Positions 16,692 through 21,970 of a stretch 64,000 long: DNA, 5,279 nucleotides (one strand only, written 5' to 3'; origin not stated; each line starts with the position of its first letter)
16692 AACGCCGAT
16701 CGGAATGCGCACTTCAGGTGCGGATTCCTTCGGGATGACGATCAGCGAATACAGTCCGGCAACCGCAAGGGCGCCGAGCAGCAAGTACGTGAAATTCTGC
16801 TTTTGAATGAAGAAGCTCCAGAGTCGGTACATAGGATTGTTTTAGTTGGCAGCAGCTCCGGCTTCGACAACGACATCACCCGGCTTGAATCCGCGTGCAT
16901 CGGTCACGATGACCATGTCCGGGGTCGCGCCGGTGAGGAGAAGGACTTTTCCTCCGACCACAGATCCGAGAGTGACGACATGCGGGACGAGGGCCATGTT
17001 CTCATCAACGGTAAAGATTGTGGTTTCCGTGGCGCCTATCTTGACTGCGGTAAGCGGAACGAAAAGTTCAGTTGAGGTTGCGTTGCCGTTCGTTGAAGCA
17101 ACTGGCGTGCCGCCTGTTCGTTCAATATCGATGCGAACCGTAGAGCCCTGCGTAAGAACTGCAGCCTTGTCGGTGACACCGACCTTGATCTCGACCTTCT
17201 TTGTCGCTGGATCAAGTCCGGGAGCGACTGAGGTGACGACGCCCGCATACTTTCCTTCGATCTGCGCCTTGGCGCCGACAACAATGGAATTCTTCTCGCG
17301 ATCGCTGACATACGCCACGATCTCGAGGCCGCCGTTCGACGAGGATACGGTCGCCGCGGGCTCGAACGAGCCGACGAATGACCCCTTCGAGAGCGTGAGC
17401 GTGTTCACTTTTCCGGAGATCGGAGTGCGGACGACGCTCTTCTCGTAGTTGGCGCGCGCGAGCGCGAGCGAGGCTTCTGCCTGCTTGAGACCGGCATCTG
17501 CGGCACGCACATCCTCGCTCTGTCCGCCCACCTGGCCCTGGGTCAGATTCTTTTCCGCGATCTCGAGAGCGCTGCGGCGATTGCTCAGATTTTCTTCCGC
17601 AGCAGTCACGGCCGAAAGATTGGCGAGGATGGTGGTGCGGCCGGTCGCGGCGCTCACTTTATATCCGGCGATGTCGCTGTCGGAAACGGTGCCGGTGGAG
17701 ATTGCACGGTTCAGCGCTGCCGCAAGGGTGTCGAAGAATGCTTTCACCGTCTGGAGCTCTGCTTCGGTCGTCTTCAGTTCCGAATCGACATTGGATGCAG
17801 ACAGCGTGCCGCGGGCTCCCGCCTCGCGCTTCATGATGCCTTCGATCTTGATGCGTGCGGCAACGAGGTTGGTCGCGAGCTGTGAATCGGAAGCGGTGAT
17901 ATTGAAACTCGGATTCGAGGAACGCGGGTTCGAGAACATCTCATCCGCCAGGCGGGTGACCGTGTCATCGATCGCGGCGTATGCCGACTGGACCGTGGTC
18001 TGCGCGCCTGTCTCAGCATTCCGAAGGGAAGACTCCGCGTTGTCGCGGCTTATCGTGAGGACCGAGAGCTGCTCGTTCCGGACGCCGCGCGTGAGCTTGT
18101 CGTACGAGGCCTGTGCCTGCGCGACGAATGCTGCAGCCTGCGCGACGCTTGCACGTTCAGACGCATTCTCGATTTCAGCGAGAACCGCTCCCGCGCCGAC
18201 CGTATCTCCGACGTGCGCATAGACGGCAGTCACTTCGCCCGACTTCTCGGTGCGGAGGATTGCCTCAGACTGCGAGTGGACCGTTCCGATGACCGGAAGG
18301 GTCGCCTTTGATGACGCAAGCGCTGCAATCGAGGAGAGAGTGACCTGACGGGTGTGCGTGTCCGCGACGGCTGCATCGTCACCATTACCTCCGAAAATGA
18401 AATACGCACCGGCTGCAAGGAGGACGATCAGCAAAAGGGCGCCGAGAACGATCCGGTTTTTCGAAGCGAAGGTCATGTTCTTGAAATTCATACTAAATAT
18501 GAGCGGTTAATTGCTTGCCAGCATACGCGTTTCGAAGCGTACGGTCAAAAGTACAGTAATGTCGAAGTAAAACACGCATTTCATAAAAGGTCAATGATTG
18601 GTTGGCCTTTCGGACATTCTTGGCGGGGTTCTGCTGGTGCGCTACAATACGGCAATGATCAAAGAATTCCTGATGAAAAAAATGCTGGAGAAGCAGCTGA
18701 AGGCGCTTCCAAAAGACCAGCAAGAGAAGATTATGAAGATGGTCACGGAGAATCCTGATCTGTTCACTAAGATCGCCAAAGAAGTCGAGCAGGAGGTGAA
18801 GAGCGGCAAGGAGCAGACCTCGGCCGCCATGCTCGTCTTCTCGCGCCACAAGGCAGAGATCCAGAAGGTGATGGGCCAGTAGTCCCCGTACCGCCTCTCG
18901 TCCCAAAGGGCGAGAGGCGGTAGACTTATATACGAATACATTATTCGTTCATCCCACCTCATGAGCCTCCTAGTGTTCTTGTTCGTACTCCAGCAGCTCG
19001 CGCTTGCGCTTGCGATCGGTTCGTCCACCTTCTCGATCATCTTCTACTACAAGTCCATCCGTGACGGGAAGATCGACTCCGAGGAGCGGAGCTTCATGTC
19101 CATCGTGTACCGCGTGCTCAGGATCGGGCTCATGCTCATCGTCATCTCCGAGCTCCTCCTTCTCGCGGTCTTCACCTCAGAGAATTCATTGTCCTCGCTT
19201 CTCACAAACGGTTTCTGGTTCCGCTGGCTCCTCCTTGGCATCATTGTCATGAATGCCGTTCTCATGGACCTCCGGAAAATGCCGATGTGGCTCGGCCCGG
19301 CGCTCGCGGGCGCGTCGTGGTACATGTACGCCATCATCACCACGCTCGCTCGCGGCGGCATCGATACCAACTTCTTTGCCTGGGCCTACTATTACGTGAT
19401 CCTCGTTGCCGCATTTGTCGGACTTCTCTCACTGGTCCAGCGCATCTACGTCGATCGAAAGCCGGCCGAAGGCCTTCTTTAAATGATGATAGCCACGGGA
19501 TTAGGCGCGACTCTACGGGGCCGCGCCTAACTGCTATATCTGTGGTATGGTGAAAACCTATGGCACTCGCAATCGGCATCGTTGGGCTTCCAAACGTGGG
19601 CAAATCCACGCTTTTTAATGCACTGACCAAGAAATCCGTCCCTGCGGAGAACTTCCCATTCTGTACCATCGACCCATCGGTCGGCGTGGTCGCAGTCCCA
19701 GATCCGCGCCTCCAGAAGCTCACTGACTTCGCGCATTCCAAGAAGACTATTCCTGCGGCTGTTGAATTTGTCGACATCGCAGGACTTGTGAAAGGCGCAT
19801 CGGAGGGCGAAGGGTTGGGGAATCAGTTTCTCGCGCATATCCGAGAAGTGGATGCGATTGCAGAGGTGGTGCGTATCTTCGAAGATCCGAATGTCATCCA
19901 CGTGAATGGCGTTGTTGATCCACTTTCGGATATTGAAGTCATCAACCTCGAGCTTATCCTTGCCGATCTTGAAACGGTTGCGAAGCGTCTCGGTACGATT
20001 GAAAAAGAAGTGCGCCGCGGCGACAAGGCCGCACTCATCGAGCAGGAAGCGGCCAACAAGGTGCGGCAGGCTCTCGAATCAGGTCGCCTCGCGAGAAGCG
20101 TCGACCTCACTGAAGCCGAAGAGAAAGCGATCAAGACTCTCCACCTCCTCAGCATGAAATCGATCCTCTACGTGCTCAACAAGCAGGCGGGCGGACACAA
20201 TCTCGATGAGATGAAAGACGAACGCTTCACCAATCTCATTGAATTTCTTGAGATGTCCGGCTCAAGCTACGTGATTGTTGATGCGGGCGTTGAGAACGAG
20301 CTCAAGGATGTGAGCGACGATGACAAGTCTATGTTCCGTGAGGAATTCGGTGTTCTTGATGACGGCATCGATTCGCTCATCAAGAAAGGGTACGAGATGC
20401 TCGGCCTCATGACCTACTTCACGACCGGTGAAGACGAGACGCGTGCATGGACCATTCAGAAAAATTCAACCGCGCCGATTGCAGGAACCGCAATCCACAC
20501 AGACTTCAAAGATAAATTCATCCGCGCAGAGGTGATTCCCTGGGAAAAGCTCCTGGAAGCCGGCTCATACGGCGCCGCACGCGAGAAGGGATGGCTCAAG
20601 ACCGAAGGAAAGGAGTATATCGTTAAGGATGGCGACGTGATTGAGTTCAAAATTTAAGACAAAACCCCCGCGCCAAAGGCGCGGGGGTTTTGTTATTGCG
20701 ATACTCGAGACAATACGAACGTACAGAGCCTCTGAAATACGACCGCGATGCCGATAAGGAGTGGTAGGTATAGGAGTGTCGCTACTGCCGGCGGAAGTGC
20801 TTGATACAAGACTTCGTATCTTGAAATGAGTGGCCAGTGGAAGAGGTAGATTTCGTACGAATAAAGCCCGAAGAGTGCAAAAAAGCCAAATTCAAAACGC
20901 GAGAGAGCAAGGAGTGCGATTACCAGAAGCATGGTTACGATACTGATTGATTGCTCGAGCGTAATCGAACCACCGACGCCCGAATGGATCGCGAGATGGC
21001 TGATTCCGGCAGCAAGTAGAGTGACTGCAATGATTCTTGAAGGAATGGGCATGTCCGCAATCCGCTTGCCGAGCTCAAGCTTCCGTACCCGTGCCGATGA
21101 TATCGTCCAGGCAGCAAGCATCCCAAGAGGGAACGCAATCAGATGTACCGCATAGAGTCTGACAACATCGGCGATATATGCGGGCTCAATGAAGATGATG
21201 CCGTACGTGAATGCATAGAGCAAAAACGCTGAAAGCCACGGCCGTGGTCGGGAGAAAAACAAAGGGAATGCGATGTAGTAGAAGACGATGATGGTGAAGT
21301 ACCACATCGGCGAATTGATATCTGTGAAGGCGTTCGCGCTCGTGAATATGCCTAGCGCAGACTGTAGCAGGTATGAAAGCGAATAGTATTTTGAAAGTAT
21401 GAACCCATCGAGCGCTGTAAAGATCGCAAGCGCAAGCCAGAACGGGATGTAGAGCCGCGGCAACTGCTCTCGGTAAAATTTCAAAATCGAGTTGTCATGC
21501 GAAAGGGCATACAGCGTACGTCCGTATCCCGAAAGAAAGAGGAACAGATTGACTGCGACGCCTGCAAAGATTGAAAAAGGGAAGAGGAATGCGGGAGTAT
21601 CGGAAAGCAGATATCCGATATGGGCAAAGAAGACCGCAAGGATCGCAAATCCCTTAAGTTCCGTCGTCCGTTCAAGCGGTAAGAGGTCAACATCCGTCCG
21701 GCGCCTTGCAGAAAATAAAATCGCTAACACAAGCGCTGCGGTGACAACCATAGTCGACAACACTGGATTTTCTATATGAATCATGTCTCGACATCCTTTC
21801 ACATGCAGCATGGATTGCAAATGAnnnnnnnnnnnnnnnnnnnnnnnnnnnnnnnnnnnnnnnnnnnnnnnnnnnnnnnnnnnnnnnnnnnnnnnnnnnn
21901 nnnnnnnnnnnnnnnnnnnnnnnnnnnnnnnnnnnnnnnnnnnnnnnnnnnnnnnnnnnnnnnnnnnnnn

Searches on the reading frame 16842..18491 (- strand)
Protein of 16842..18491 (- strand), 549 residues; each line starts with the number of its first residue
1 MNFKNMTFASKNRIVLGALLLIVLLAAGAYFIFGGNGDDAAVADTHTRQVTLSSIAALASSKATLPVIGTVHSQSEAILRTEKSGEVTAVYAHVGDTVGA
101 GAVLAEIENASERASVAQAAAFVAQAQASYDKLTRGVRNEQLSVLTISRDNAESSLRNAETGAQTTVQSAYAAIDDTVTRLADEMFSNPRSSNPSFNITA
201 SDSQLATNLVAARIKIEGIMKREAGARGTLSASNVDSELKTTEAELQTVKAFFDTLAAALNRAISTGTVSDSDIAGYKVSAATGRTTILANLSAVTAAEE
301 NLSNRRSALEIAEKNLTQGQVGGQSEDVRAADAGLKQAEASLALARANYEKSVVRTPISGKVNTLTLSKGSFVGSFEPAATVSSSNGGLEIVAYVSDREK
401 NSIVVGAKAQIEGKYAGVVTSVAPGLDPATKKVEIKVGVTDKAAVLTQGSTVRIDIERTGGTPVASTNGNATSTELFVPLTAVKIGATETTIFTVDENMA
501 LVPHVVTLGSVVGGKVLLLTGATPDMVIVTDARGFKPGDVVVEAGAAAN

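Call 29: search_protein_families(library=pfam, proteins=[window:16842-18491:-], max_evalue=0.001)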
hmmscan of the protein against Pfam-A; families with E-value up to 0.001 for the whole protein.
window:16842-18491:- (549 aa): 2 families
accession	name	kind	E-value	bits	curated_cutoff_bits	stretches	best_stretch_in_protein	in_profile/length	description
PF13437.12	HlyD_3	-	1.3e-09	39.2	22.2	1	353-443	1-97/106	HlyD family secretion protein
PF16576.10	HlyD_D23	-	1e-06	28.7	30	1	297-449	59-211/214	Barrel-sandwich domain of CusB or HlyD membrane-fusion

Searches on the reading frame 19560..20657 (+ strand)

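Call 29: search_protein_families(library=pfam, proteins=[window:19560-20657:+], max_evalue=0.001)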
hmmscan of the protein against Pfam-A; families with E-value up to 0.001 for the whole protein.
window:19560-20657:+ (365 aa): 3 families
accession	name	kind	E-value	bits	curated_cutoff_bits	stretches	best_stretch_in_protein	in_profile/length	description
PF06071.19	YchF-GTPase_C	-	1.4e-32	112.1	27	1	283-365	1-83/84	Protein of unknown function (DUF933)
PF01926.29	MMR_HSR1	-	1.7e-21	76.9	21.9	1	5-107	2-85/113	50S ribosome-binding GTPase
PF02421.24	FeoB_N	-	1.1e-07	32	27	1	5-48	3-46/156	Ferrous iron transport protein B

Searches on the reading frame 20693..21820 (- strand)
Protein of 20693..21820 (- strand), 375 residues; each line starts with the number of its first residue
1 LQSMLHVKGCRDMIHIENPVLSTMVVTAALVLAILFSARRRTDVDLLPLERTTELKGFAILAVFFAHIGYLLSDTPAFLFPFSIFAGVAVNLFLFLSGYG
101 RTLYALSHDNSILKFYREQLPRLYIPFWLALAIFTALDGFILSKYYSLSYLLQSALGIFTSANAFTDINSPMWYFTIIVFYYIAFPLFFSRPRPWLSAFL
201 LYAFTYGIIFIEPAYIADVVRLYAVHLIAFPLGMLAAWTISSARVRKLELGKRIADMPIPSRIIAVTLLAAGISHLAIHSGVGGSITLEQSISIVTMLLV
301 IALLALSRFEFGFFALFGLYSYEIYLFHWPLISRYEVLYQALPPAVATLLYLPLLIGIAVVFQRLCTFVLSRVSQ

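Call 29: search_protein_families(library=pfam, proteins=[window:20693-21820:-], max_evalue=0.001)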
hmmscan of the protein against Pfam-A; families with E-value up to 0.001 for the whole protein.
window:20693-21820:- (375 aa): 1 family
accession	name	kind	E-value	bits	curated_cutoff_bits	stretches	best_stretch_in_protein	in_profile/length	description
PF01757.29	Acyl_transf_3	-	5.9e-22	78.6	31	1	55-362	7-324/326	Acyltransferase domain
